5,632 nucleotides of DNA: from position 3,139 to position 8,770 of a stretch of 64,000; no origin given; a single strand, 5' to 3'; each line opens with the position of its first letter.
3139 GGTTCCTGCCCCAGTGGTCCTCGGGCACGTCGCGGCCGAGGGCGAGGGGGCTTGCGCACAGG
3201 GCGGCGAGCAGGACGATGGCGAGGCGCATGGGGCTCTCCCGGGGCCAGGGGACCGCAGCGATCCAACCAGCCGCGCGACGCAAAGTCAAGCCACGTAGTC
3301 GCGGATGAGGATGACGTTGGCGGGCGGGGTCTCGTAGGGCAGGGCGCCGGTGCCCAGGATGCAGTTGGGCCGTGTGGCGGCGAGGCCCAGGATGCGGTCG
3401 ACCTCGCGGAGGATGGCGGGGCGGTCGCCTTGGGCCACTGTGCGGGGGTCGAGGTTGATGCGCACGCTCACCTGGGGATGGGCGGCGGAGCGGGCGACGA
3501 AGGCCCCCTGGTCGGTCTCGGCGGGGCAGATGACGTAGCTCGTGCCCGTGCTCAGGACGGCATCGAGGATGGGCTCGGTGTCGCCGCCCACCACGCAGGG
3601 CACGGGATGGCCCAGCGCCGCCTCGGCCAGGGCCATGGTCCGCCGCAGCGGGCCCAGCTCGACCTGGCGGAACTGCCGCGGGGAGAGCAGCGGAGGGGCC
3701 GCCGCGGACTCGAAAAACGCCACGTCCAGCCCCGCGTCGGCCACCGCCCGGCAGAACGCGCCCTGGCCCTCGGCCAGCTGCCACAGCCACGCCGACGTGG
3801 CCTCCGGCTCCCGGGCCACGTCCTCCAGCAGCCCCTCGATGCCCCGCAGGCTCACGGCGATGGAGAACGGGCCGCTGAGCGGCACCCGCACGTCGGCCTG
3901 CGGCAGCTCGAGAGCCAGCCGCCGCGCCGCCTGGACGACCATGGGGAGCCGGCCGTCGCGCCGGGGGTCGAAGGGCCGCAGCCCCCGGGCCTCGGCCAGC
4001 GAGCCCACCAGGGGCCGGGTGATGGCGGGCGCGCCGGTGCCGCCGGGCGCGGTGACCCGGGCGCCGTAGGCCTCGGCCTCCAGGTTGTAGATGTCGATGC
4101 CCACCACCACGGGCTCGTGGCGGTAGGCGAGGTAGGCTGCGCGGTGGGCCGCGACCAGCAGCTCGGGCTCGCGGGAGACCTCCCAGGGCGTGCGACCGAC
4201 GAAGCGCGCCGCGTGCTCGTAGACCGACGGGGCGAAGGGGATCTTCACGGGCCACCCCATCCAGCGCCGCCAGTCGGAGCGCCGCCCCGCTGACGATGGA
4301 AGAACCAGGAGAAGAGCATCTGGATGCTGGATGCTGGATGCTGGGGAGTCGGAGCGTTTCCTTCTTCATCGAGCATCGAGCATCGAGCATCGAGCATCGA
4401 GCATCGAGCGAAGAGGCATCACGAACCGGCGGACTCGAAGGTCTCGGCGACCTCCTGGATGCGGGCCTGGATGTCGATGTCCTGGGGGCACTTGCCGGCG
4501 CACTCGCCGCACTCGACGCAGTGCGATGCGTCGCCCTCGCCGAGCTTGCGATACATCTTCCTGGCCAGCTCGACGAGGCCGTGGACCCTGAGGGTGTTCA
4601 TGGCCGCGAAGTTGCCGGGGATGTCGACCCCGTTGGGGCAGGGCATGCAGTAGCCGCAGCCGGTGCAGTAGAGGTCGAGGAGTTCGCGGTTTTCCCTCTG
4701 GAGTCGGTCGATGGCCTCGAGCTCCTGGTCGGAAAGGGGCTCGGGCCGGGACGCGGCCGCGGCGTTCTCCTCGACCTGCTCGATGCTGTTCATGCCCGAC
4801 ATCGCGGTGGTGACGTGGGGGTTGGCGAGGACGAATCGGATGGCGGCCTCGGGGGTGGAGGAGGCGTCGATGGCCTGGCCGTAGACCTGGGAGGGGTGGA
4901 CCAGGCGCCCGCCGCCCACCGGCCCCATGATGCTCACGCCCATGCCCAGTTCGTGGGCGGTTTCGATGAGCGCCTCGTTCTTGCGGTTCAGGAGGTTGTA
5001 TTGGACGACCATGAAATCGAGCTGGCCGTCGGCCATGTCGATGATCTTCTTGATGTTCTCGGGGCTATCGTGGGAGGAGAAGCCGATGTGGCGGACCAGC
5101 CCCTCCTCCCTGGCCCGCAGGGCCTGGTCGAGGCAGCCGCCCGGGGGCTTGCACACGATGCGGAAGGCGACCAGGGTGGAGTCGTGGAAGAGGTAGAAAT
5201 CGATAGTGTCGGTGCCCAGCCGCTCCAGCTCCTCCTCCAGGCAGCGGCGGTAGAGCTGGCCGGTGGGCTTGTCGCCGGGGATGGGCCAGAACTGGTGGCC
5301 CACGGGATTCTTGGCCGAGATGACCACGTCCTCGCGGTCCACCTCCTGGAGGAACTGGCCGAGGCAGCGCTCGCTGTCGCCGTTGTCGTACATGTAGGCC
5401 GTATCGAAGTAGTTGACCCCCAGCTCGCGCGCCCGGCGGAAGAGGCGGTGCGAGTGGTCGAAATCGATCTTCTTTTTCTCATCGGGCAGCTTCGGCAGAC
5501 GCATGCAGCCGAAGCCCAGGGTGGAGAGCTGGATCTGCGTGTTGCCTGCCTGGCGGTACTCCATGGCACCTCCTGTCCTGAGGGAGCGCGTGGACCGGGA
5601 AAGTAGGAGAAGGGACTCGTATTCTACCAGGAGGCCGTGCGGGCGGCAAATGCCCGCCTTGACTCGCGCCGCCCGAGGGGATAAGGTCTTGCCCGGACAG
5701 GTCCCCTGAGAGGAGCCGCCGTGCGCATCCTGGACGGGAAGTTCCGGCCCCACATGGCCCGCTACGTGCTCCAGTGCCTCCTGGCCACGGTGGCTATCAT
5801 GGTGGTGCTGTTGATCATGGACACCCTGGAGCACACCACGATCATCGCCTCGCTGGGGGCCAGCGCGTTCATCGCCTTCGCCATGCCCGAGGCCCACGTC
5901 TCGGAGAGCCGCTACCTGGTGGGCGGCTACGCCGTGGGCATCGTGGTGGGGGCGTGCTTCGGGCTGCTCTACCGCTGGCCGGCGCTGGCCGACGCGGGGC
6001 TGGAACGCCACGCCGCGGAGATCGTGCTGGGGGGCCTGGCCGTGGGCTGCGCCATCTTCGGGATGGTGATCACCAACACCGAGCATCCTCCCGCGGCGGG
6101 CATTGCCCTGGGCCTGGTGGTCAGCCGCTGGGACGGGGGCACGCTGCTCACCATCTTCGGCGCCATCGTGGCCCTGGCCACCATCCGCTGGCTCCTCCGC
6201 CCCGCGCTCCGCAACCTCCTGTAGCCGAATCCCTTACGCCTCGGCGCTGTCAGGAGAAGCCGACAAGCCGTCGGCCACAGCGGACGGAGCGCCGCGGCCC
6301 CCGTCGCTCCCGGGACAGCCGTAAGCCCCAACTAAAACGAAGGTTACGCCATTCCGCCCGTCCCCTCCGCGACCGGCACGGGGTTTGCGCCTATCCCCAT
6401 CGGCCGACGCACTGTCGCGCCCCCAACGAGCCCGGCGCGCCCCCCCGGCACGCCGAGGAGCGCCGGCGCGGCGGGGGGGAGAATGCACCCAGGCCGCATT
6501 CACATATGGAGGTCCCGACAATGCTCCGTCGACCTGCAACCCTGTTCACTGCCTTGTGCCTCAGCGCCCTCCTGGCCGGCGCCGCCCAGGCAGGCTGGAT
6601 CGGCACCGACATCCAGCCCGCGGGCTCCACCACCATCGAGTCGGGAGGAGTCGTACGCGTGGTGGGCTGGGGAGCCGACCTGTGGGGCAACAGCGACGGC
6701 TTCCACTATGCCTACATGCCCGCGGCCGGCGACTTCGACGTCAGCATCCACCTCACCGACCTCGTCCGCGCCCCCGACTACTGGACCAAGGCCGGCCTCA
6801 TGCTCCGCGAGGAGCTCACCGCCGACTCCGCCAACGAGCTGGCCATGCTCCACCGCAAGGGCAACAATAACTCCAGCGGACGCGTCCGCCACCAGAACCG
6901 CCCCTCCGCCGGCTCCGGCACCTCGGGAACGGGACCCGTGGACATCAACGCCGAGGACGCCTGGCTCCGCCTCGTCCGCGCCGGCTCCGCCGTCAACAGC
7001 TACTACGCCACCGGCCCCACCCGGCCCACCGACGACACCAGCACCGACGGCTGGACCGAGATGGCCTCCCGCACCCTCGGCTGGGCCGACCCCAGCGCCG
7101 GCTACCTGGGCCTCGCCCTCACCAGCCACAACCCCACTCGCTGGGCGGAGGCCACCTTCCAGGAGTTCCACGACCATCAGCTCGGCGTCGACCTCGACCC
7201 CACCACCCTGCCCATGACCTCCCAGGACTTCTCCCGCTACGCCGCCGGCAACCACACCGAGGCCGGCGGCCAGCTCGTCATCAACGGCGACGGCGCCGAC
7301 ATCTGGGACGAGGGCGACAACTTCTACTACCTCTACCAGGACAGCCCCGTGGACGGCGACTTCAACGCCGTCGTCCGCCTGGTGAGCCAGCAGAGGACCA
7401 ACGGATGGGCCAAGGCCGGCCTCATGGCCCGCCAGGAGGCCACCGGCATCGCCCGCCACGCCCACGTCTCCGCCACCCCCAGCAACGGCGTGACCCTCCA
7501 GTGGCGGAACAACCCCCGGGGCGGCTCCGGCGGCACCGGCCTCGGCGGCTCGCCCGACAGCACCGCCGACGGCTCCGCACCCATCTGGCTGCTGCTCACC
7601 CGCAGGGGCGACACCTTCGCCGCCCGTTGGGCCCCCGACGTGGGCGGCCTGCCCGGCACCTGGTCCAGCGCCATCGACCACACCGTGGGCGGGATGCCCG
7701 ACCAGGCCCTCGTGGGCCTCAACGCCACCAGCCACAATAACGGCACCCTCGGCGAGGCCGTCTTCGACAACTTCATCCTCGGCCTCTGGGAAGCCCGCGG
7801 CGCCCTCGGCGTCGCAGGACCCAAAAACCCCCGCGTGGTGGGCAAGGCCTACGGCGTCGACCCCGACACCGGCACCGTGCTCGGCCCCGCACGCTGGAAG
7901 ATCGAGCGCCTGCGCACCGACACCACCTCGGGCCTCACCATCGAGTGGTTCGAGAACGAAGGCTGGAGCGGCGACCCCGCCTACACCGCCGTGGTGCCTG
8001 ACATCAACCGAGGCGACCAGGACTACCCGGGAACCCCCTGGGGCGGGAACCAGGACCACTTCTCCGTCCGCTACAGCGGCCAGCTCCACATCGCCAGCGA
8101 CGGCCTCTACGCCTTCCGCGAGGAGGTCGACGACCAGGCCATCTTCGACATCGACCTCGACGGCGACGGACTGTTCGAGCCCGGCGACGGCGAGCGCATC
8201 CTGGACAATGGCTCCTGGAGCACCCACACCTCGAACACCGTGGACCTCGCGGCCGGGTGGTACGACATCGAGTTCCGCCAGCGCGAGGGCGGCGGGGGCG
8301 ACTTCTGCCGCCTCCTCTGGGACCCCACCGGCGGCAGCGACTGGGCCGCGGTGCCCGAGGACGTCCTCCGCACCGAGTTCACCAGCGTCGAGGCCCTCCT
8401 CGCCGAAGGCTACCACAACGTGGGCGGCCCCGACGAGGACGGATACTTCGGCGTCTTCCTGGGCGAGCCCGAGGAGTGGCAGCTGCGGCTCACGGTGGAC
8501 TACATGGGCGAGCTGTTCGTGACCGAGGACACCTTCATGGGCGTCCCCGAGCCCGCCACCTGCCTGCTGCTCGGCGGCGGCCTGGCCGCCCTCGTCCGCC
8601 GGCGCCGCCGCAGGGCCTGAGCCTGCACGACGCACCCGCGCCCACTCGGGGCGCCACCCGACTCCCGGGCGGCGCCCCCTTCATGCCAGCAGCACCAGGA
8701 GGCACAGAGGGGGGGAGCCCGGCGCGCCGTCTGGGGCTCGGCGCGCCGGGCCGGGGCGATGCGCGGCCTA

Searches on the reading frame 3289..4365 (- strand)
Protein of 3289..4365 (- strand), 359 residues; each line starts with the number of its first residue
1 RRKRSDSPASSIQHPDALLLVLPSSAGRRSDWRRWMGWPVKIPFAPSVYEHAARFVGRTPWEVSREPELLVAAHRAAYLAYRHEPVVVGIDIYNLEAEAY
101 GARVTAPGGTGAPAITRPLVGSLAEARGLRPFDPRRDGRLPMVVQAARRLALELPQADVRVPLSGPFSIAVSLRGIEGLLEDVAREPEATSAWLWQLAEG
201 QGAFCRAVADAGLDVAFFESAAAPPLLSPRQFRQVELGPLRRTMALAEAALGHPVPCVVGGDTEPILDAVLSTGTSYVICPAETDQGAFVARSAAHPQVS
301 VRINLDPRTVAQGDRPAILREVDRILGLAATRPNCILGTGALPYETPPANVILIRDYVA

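Call 40: search_protein_families(library=pfam, proteins=[window:3289-4365:-], max_evalue=0.01)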
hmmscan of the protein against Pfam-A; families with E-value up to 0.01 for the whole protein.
window:3289-4365:- (359 aa): 1 family
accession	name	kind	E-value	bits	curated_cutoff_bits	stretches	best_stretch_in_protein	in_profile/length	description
PF01208.23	URO-D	-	1.4e-31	110.3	23.9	1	47-355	29-340/346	Uroporphyrinogen decarboxylase (URO-D)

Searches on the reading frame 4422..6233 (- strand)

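Call 40: search_protein_families(library=pfam, proteins=[window:4422-6233:-], max_evalue=0.01)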
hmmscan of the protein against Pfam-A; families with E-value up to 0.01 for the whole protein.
window:4422-6233:- (604 aa): 10 families
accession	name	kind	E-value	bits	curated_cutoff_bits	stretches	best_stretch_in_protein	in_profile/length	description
PF00248.27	Aldo_ket_red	-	1.4e-40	139.7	24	2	239-445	2-198/291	Aldo/keto reductase family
PF13187.11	Fer4_9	-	2.4e-09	37.5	27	1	522-585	1-50/52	4Fe-4S dicluster domain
PF13534.11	Fer4_17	-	1.9e-07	32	22.2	1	523-587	2-61/61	4Fe-4S dicluster domain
PF13183.11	Fer4_8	-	4e-06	27.7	27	1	522-586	4-68/68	4Fe-4S dicluster domain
PF13746.11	Fer4_18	-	0.00052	20.6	27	0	567-593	56-82/114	4Fe-4S dicluster domain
PF12838.12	Fer4_7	-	0.00069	20.5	27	1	523-586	2-52/52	4Fe-4S dicluster domain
PF14697.11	Fer4_21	-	0.00077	20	35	0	503-533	21-52/59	4Fe-4S dicluster domain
PF13237.11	Fer4_10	-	0.0012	19.2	25.5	0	522-583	8-53/53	4Fe-4S dicluster domain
PF17179.9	Fer4_22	-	0.002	19.4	27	0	557-586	66-95/95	4Fe-4S dicluster domain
PF14691.11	Fer4_20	-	0.0085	16.3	25.8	1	554-597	6-51/113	Dihydroprymidine dehydrogenase domain II, 4Fe-4S cluster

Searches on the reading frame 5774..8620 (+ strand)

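Call 40: search_protein_families(library=pfam, proteins=[window:5774-8620:+], max_evalue=0.01)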
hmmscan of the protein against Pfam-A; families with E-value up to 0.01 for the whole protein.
window:5774-8620:+ (948 aa): 2 families
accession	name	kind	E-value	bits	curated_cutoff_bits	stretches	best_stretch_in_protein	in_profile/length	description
PF07691.17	PA14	-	3e-08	34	24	1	719-850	3-134/147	PA14 domain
PF07589.16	PEP-CTERM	-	0.00043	20.7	20.7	1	924-945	2-24/24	PEP-CTERM motif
